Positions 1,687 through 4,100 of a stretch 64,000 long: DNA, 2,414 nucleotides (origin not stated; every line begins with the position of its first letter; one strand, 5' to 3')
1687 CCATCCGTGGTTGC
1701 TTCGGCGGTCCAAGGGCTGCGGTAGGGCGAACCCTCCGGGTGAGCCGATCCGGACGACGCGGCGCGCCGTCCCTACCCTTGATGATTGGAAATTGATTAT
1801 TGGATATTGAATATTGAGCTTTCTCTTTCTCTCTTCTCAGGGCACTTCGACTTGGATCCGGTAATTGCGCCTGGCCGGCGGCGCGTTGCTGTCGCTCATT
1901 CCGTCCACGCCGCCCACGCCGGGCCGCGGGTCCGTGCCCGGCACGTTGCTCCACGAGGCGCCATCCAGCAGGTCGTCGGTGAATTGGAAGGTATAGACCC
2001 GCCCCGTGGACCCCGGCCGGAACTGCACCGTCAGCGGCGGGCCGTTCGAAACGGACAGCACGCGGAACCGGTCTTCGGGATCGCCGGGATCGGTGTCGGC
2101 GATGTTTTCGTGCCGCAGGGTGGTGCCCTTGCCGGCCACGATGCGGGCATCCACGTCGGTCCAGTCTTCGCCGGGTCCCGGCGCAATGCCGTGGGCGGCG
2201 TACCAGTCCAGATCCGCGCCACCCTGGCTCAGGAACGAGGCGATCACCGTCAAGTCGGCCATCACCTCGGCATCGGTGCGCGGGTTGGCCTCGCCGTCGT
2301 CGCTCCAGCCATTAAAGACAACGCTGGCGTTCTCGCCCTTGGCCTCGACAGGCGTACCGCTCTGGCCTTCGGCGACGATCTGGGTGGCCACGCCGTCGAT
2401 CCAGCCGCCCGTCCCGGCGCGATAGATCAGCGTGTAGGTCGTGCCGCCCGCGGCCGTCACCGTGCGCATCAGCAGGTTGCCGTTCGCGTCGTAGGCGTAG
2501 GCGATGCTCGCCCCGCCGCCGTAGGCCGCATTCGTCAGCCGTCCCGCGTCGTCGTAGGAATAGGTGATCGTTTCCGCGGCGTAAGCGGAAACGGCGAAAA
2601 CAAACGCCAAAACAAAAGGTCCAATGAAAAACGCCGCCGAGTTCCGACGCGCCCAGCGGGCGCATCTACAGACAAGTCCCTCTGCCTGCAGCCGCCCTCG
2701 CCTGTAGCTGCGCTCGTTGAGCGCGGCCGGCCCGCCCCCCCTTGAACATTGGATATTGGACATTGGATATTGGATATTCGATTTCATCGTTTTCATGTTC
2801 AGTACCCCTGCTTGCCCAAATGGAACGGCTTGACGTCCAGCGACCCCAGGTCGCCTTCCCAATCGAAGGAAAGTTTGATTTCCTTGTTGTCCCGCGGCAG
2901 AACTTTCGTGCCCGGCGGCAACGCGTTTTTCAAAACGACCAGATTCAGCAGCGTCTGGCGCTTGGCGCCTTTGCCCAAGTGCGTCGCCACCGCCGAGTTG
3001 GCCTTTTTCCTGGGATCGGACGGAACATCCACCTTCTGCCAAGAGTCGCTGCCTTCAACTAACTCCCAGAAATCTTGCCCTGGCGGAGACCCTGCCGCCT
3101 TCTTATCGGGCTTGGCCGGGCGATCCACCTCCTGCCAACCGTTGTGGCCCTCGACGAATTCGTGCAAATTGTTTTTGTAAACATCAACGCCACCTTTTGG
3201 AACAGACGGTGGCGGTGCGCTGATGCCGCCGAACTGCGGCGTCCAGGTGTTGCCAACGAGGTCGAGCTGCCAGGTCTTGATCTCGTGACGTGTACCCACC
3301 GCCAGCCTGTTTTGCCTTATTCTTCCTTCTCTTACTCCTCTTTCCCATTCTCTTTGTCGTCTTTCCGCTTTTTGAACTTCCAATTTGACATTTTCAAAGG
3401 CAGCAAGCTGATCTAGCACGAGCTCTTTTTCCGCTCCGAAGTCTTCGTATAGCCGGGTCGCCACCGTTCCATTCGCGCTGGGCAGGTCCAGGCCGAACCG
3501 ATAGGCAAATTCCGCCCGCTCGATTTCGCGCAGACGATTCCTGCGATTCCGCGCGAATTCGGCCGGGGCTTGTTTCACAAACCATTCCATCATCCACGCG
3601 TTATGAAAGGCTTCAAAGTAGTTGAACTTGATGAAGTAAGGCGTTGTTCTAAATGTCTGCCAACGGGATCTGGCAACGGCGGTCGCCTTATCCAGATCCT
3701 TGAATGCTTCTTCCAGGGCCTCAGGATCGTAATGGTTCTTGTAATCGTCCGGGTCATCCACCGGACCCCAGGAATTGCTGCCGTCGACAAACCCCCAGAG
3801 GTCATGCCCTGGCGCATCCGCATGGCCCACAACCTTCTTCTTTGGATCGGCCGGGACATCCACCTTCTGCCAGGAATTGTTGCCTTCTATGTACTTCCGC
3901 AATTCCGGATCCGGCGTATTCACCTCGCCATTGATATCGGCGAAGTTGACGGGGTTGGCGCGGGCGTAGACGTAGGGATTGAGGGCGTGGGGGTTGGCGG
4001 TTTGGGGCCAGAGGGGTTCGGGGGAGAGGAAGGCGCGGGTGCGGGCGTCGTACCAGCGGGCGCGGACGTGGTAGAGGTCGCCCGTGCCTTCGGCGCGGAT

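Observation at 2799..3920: RHS toxin with an unusual, internally duplicated C-terminal tip domain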

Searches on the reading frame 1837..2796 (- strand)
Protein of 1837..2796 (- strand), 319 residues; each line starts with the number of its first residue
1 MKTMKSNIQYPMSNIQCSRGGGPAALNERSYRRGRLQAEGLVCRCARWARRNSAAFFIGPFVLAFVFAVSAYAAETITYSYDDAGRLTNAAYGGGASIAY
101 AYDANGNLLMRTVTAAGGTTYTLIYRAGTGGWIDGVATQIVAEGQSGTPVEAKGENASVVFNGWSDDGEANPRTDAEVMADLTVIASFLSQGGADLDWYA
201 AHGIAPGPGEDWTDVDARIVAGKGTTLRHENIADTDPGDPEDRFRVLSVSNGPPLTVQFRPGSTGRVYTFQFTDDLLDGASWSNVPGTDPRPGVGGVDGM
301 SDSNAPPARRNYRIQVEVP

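Call 15: search_protein_families(library=pfam, proteins=[window:1837-2796:-], max_evalue=0.001)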
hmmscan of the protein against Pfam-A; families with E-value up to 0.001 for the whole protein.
window:1837-2796:- (319 aa): 2 families
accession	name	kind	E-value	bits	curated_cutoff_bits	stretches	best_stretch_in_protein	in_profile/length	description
PF05593.20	RHS_repeat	-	1.2e-07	32.4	22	1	81-120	1-38/38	RHS Repeat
PF18998.6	Flg_new_2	-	0.00034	21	23.6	1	121-189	1-70/73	Divergent InlB B-repeat domain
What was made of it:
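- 1837..2796 (-): Co-encoded secreted partner, 319 aa. Order of parts: N-terminal heptad-encoded peptide, signal peptide, two YD repeats, InlB-B-repeat-like domain, conserved C-terminal domain. RHS_repeat E 1.2e-7 and Flg_new_2 (call 15).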

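Call 19: search_protein_families(library=ncbifam, proteins=[window:1837-2796:-], max_evalue=1)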
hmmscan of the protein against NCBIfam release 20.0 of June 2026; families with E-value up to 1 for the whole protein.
window:1837-2796:- (319 aa): 1 family
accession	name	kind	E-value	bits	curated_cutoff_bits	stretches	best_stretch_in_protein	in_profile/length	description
TIGR01643.1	YD_repeat_2x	repeat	3.8e-05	24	15.8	1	81-122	1-42/42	YD repeat-containing protein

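Call 59: search_protein_families(library=padloc, proteins=[window:1837-2796:-], max_evalue=1)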
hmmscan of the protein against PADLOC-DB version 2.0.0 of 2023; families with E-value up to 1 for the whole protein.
window:1837-2796:- (319 aa): 0 families

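Call 60: search_protein_families(library=phrogs, proteins=[window:1837-2796:-], max_evalue=1)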
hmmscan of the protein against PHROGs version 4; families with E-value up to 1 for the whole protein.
window:1837-2796:- (319 aa): 1 family
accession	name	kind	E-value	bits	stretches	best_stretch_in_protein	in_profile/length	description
phrog_10385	-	unknown function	0.013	13.5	1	76-135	1435-1496/2333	-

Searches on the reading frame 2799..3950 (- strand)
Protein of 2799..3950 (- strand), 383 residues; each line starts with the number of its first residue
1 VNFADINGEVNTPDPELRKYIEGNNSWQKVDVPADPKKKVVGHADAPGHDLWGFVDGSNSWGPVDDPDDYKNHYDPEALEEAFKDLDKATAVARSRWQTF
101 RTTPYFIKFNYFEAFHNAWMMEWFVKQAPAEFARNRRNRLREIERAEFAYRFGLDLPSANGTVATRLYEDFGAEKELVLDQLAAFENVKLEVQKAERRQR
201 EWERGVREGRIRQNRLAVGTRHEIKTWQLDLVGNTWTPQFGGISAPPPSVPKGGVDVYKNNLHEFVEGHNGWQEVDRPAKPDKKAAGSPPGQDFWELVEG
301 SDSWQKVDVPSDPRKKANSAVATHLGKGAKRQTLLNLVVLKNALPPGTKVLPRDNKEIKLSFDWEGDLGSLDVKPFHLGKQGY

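Call 6: search_protein_families(library=pfam, proteins=[window:2799-3950:-], max_evalue=1)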
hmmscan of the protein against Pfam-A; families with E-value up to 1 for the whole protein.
window:2799-3950:- (383 aa): 0 families
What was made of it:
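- Pfam finds no NHL or FN-plug domain, so this is not a teneurin-like protein by definition (call 6).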

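Call 8: find_homologous_proteins(query=window:2802-3923:-, max_evalue=0.01)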
Query seq(374 aa) (374 aa): 1 proteins with E <= 0.01 among 7264 candidates.
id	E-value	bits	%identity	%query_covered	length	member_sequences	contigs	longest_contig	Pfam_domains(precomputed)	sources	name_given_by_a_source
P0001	4.8e-15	74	63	19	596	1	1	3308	PF05593.20,PF25023.2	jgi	-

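Call 16: search_protein_representatives(protein=window:2799-3923:-)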
Query: 374 residues. Proteins with E-value up to 0.001 (for the whole library): 2; up to 1e-10: 1; up to 1e-30: 0. The best 2 are listed.
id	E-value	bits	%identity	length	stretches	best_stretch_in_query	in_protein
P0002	9.0e-20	87.5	51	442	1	249-372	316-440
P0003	2.0e-05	40.3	61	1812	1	305-371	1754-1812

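Call 19: search_protein_families(library=ncbifam, proteins=[window:2799-3923:-], max_evalue=1)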
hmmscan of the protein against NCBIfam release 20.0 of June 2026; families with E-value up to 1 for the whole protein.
window:2799-3923:- (374 aa): 0 families
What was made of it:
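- Checked: The tip has no Pfam or NCBIfam hit (calls 6, 19).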

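Call 21: find_encoding_contigs(protein=P0003, flank=10000, max_places=4)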
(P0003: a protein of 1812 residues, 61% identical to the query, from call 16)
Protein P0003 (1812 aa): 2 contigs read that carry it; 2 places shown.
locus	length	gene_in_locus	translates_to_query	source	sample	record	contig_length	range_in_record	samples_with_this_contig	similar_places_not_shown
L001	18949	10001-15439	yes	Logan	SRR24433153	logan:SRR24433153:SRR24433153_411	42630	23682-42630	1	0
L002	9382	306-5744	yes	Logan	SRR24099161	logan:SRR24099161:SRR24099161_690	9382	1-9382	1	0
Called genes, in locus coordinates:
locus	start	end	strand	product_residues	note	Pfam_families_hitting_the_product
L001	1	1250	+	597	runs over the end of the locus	-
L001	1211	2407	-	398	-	PF13439:Glyco_transf_4, PF00534:Glycos_transf_1, PF13692:Glyco_trans_1_4, PF13524:Glyco_trans_1_2 (weak)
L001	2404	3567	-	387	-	PF13439:Glyco_transf_4, PF13579:Glyco_trans_4_4, PF00534:Glycos_transf_1, PF13692:Glyco_trans_1_4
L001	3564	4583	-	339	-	PF04055:Radical_SAM, PF13186:SPASM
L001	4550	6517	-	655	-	-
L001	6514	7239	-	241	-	PF13489:Methyltransf_23, PF08241:Methyltransf_11, PF08242:Methyltransf_12 (weak), PF13649:Methyltransf_25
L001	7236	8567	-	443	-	PF01943:Polysacc_synt, PF13440:Polysacc_synt_3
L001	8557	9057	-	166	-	PF04101:Glyco_tran_28_C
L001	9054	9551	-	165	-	PF03033:Glyco_transf_28 (weak), PF08660:Alg14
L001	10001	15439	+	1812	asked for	PF05593:RHS_repeat, PF25023:TEN_YD-shell, PF05593:RHS_repeat (weak), PF25023:TEN_YD-shell, PF05593:RHS_repeat, PF25023:TEN_YD-shell (weak), PF05593:RHS_repeat, PF25023:TEN_YD-shell, +1 more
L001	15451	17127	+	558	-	PF05593:RHS_repeat (faint)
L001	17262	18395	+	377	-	PF01168:Ala_racemase_N, PF00842:Ala_racemase_C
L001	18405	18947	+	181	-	?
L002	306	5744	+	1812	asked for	PF05593:RHS_repeat, PF25023:TEN_YD-shell, PF05593:RHS_repeat (weak), PF25023:TEN_YD-shell, PF05593:RHS_repeat, PF25023:TEN_YD-shell (weak), PF05593:RHS_repeat, PF25023:TEN_YD-shell, +1 more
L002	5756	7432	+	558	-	PF05593:RHS_repeat (faint)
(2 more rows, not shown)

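Call 24: find_encoding_contigs(protein=P0002, flank=10000, max_places=4)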
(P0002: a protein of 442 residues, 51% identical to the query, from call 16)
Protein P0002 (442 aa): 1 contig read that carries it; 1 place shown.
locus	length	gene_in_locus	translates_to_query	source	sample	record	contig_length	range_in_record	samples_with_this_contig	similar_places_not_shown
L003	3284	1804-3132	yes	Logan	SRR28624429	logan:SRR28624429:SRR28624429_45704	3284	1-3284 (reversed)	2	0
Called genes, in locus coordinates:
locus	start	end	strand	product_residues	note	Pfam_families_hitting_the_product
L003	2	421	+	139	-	?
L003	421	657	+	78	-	-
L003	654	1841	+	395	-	PF05593:RHS_repeat (faint)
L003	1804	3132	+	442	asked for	PF05593:RHS_repeat, PF25023:TEN_YD-shell (weak)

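Call 25: find_encoding_contigs(protein=P0001, flank=10000, max_places=4)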
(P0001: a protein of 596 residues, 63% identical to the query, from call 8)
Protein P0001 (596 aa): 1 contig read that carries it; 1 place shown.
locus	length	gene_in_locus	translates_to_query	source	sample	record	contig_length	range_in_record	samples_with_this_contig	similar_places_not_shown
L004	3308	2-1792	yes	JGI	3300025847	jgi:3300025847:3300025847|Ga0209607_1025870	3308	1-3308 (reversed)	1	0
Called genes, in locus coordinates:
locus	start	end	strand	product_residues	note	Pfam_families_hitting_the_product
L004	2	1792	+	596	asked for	PF05593:RHS_repeat (faint), PF25023:TEN_YD-shell (faint)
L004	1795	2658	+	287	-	PF25023:TEN_YD-shell (weak), PF05593:RHS_repeat (weak)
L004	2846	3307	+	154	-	?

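Call 54: predict_structure(alignment_id=A5)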
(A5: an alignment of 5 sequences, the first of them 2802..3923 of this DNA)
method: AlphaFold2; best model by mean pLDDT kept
length: 374 residues; sequences in the alignment: 5
mean_pLDDT: 42.6   pTM: 0.23
mean pLDDT of the five models: 42.6, 39.4, 38.9, 38.7, 38.5
residues with pLDDT >= 90: 0; 70-90: 10; 50-70: 49; < 50: 315
segments of 3 or more residues with pLDDT < 50: 1-11, 19-45, 47-54, 58-131, 137-139, 141-176, 210-279, 281-284, 301-374
pLDDT, mean of each block of 10 residues (from residue 1): 38 53 39 38 46 47 44 43 46 36 40 44 45 51 45 40 44 48 59 72 60 41 33 33 32 29 28 42 50 56 44 40 38 40 36 31 30 29
secondary structure, 60 per line:
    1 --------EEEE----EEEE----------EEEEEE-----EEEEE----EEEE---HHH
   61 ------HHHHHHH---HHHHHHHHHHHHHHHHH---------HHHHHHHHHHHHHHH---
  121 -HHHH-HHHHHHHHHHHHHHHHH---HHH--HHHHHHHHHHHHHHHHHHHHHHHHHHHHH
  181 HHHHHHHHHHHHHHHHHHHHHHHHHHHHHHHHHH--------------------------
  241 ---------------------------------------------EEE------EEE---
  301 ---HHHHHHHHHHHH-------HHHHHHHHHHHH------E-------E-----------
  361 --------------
elements in order: E9-12 E17-20 E31-36 E42-46 E51-54 H67-73 H77-93 H103-117 H122-125 H127-143 H152-214 E286-288 E295-297 H304-315 H323-334
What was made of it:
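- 3843..3905 (-): Trp hairpin unit 1 (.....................). AlphaFold DSSP shows a strand-turn-strand here, at low confidence (call 54).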

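Call 59: search_protein_families(library=padloc, proteins=[window:2802-3923:-], max_evalue=1)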
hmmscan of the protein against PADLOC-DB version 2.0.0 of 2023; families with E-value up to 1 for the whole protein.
window:2802-3923:- (374 aa): 0 families

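Call 60: search_protein_families(library=phrogs, proteins=[window:2802-3923:-], max_evalue=1)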
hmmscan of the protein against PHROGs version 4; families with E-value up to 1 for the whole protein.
window:2802-3923:- (374 aa): 1 family
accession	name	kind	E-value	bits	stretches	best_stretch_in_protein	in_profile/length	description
phrog_8433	-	unknown function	0.0048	17.9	1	266-298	11-42/79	-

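Call 61: search_solved_structures(query=window:2802-3923:-, max_evalue=10, show_alignments=0)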
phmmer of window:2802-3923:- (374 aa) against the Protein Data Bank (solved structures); distinct sequences matched with E-value up to 10: 3.
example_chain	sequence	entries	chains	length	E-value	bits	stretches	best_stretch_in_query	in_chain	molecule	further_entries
6tm8_A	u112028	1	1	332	0.1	14.8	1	66-118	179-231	Envelope glycoprotein D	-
6dg5_A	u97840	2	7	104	0.72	12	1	137-199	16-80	Neoleukin-2/15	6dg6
3ks4_A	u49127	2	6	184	1.8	10.7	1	51-86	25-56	Polymerase cofactor VP35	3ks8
